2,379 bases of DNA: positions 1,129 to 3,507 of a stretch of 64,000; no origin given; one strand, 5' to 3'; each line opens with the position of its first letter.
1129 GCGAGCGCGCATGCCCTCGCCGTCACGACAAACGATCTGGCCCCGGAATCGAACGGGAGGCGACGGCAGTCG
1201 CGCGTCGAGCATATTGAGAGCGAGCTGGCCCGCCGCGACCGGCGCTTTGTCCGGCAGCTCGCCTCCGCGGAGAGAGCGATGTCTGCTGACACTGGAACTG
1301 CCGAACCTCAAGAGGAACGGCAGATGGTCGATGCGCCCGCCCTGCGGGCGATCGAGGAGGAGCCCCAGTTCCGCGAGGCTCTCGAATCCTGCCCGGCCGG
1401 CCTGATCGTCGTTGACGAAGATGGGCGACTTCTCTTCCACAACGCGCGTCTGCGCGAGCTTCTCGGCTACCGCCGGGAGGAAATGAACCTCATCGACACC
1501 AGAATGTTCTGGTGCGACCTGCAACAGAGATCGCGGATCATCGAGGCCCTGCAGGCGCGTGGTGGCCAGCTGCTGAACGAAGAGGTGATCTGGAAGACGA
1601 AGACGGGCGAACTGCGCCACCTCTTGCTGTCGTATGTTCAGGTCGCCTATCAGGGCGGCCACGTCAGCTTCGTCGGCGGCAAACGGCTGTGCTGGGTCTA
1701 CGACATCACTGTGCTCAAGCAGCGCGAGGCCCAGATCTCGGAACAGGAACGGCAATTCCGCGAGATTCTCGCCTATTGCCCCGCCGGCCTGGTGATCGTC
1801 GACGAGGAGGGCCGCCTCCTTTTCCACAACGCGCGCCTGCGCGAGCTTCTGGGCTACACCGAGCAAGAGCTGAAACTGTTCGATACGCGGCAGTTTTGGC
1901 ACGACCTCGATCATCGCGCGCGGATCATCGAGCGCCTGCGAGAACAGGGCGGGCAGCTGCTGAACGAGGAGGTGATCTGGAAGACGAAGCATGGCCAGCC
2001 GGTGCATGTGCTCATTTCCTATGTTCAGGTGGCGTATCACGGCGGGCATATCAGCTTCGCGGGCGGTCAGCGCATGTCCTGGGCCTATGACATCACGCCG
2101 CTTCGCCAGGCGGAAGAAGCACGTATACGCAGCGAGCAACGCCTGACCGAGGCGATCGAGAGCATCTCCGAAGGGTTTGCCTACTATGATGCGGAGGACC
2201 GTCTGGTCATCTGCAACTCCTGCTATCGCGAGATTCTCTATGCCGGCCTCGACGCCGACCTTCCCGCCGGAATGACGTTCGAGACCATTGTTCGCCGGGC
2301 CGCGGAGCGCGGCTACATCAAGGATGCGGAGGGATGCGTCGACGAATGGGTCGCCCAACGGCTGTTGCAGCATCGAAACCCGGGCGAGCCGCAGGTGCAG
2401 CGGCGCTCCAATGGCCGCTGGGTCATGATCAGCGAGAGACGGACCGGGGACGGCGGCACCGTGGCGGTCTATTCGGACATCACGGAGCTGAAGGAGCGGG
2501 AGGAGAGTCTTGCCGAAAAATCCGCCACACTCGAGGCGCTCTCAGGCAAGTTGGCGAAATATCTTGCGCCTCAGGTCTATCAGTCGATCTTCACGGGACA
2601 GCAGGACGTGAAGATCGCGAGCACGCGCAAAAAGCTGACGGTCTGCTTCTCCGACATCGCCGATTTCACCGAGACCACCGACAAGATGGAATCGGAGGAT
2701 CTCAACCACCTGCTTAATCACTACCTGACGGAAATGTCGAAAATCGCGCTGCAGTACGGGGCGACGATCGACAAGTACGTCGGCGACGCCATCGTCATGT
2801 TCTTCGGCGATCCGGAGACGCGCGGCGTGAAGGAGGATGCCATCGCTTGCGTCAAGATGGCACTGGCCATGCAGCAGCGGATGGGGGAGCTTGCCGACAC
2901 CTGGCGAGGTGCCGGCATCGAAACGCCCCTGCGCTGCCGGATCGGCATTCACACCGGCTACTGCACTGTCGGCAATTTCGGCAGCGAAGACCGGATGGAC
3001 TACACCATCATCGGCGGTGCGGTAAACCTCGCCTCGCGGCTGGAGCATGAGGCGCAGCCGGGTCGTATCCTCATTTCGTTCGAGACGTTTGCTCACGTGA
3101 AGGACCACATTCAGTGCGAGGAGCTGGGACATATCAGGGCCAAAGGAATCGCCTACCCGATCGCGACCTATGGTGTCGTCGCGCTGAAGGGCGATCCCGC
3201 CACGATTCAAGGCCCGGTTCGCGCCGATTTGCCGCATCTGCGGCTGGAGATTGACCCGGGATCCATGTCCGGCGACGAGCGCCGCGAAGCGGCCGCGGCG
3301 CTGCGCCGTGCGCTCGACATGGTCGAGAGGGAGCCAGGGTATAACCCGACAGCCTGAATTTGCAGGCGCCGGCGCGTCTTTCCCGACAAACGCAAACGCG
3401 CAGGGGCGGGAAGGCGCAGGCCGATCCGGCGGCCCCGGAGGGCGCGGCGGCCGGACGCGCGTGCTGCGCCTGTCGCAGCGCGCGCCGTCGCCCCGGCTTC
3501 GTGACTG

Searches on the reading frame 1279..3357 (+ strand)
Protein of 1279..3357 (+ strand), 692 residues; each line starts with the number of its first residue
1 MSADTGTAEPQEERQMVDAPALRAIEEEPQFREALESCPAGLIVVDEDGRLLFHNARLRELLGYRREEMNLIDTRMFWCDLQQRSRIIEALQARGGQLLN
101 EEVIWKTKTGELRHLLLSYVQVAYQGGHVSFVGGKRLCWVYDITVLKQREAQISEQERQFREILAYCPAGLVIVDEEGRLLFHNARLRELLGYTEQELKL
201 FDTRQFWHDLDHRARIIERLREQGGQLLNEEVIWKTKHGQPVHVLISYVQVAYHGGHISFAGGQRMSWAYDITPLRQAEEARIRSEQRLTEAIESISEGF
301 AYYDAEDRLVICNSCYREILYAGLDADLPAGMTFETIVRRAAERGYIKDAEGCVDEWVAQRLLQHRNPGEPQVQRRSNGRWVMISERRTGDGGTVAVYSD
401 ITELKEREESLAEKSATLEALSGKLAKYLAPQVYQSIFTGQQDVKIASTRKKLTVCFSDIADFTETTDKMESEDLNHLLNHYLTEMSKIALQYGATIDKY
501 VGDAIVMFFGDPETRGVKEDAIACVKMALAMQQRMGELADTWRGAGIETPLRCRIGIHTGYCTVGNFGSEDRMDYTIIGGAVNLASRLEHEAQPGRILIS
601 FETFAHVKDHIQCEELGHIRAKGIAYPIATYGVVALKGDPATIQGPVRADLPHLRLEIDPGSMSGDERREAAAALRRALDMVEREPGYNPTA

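Call 5: search_protein_families(library=pfam, proteins=[window:1279-3357:+], max_evalue=0.01)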
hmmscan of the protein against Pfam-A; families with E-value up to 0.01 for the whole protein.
window:1279-3357:+ (692 aa): 8 families
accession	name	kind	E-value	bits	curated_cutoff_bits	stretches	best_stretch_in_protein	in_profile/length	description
PF12860.13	PAS_7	-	4.2e-33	114.3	27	3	293-409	1-115/115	PAS fold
PF00211.25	Guanylate_cyc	-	5.5e-25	88.5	21.9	1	450-631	6-179/183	Adenylate and Guanylate cyclase catalytic domain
PF00989.32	PAS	-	1.2e-21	77.3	22.6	2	159-259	2-105/113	PAS fold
PF13188.13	PAS_8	-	6.3e-18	64.4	21.8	2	30-79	2-54/65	PAS domain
PF13426.13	PAS_9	-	7.8e-18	65.1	27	2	168-259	1-92/103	PAS domain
PF08448.16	PAS_4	-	5.4e-15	56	23.1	2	35-123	1-89/110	PAS fold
PF08447.18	PAS_3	-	1.1e-08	35.7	25.6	1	181-255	2-79/89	PAS fold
PF18095.7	PAS_12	-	4.4e-05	23.5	22.6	0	38-111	54-127/153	UPF0242 C-terminal PAS-like domain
